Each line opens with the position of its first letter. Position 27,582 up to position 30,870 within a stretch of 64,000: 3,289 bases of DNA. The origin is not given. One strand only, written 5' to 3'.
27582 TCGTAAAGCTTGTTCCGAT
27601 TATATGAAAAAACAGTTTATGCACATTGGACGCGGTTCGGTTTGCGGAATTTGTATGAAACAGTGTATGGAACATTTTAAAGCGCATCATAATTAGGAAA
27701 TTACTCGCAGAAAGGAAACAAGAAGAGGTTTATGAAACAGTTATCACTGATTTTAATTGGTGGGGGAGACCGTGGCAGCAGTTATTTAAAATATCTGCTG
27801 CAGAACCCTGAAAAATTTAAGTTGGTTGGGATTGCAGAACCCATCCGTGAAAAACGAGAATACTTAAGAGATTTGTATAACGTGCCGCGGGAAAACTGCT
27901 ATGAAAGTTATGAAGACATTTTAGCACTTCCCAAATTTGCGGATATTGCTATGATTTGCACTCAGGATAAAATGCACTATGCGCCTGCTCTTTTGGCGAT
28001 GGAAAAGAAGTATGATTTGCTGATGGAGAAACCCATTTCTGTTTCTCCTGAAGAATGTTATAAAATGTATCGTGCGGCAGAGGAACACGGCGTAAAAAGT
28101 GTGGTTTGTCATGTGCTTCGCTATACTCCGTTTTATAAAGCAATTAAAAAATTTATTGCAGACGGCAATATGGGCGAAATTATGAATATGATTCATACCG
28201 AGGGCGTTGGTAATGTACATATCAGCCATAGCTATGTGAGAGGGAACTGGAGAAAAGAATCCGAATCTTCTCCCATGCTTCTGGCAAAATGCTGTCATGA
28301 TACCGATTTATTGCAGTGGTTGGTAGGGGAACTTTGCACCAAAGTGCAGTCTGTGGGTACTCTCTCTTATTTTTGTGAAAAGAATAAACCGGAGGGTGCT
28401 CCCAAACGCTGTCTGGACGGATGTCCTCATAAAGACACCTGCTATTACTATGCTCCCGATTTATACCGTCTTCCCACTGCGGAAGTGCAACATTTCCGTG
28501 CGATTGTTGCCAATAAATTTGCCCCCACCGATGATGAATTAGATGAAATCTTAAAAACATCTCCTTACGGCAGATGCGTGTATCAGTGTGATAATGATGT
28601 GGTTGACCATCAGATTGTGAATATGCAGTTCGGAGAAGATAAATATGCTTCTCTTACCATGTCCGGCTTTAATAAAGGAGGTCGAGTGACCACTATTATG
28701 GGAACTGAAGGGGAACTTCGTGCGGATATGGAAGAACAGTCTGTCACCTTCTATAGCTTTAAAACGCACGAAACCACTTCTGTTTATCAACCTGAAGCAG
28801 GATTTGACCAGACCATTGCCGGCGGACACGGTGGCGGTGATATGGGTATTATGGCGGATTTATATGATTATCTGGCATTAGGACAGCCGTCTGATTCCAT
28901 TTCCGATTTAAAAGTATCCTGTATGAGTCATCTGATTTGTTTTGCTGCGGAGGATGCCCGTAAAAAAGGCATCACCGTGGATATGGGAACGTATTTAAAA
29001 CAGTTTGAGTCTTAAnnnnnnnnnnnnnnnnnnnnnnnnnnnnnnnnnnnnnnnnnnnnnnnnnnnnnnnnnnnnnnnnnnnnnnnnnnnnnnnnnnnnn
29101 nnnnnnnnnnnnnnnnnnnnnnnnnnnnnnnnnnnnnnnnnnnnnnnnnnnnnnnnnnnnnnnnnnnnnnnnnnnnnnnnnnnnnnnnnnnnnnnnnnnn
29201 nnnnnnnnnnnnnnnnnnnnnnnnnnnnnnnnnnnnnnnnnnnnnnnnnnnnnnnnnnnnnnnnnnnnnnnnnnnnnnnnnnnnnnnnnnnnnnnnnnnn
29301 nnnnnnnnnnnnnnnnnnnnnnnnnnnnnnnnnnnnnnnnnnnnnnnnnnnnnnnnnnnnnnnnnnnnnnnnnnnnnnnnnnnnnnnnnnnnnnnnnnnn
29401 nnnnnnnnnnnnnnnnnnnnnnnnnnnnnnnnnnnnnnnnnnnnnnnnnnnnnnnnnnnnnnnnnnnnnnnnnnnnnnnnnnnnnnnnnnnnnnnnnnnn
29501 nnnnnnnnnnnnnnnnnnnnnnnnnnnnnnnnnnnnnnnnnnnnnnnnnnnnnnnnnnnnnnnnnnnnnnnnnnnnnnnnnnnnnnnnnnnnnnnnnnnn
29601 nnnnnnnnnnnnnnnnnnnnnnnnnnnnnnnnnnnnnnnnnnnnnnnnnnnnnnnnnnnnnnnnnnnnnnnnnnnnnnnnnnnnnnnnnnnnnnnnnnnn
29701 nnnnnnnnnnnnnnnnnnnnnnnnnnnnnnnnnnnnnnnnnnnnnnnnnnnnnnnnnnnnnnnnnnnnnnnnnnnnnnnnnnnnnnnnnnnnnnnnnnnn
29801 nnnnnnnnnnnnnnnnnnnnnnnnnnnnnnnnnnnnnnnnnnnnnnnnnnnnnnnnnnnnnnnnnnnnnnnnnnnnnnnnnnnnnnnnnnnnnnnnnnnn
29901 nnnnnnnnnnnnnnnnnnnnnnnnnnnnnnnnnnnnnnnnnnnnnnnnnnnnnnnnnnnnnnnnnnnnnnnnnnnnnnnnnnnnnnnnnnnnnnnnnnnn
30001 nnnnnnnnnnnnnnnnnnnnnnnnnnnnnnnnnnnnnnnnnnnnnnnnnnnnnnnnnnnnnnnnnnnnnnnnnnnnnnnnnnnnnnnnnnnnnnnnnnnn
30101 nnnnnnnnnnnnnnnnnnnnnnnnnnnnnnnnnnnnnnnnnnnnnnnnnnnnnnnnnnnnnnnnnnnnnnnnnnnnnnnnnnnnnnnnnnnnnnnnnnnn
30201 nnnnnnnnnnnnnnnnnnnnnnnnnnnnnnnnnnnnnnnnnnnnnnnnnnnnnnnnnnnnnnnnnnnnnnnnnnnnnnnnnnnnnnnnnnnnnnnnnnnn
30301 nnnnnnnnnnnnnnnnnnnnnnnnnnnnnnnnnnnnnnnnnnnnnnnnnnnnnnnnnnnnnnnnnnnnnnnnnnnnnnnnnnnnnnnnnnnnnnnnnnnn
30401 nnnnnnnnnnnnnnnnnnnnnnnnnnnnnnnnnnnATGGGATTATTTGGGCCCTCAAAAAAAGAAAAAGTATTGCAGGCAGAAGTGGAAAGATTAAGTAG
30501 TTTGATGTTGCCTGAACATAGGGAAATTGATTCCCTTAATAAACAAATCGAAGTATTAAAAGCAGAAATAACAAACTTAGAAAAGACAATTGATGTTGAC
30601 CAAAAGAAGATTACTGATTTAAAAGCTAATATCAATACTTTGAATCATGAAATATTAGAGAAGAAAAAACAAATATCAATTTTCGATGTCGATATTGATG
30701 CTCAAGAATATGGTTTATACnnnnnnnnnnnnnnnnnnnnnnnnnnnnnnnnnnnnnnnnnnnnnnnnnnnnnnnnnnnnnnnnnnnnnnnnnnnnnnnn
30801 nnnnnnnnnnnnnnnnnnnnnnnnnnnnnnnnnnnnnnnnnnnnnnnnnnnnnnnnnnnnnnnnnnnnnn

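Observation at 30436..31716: Island gene B: DUF4041/T5orf172 nuclease without a membrane anchor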

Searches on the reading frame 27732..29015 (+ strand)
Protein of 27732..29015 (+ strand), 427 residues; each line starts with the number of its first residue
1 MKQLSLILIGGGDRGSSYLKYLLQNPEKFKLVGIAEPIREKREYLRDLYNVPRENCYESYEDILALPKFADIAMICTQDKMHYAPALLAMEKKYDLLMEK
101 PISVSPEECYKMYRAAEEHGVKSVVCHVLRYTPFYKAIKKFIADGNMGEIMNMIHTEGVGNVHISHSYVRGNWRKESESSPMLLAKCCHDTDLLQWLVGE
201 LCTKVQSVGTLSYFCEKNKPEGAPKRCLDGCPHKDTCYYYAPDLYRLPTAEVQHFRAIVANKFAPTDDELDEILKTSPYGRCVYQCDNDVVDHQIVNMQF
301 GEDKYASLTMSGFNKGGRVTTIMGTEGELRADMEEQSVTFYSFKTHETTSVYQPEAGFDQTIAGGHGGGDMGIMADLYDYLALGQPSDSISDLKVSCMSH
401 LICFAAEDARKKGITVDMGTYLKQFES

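Call 3: search_protein_families(library=pfam, proteins=[window:27732-29015:+], max_evalue=0.01)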
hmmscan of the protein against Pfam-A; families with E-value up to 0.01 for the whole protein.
window:27732-29015:+ (427 aa): 3 families
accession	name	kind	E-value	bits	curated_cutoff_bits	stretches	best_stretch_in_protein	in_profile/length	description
PF01408.29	GFO_IDH_MocA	-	5.7e-19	69.4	24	1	7-125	4-118/120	Oxidoreductase family, NAD-binding Rossmann fold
PF22725.1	GFO_IDH_MocA_C3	-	2.7e-10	40.8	27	1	135-210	1-73/124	GFO/IDH/MocA C-terminal domain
PF02894.22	GFO_IDH_MocA_C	-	1.1e-09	38.9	22.9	1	139-346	1-147/218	Oxidoreductase family, C-terminal alpha/beta domain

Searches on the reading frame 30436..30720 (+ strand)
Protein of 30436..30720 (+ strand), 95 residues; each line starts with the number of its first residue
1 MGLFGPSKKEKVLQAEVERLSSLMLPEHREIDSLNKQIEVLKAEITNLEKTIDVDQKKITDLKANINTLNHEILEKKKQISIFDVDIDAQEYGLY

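Call 89: search_solved_structures(query=window:30436-30720:+, max_evalue=10)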
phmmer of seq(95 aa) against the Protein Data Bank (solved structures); distinct sequences matched with E-value up to 10: 107 (the best 60 are shown).
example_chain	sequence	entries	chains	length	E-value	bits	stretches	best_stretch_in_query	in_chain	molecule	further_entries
4lin_A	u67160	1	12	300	0.0046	20.9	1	12-76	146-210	Tail needle protein gp26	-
8qox_B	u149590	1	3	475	0.0084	20.1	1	33-78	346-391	Conserved membrane protein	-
6yqx_A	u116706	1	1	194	0.026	18.5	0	11-42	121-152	de novo designed TIM barrel DeNovoTIM13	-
7p12_A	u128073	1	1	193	0.029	18.4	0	11-43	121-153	DeNovoTIM13-SB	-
8ydl_A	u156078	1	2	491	0.05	17.6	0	13-59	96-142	Fusion glycoprotein F2, F1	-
7a9d_B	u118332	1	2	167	0.061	17.3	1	28-83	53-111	Hemagglutinin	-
5bny_B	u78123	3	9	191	0.086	16.9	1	29-87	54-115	Hemagglutinin | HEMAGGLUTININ HA2 CHAIN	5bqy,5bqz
2xg7_A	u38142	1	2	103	0.09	16.8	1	49-79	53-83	BONE MARROW STROMAL ANTIGEN 2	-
6wvs_A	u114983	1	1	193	0.11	16.5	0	11-42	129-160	DeNovoTIM15 hyperstable de novo TIM barrel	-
3mq7_A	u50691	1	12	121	0.11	16.5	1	50-79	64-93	Bone marrow stromal antigen 2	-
3nwh_A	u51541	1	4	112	0.11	16.5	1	54-79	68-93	Bone marrow stromal antigen 2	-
3mqb_A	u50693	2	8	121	0.14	16.2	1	52-79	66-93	Bone marrow stromal antigen 2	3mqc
9ebc_B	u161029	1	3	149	0.15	16.1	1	29-76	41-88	Hemagglutinin HA2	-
2ibx_B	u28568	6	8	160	0.18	15.9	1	29-76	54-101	Hemagglutinin | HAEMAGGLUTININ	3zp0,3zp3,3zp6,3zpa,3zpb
5jw4_B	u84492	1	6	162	0.18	15.8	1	29-76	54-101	Hemagglutinin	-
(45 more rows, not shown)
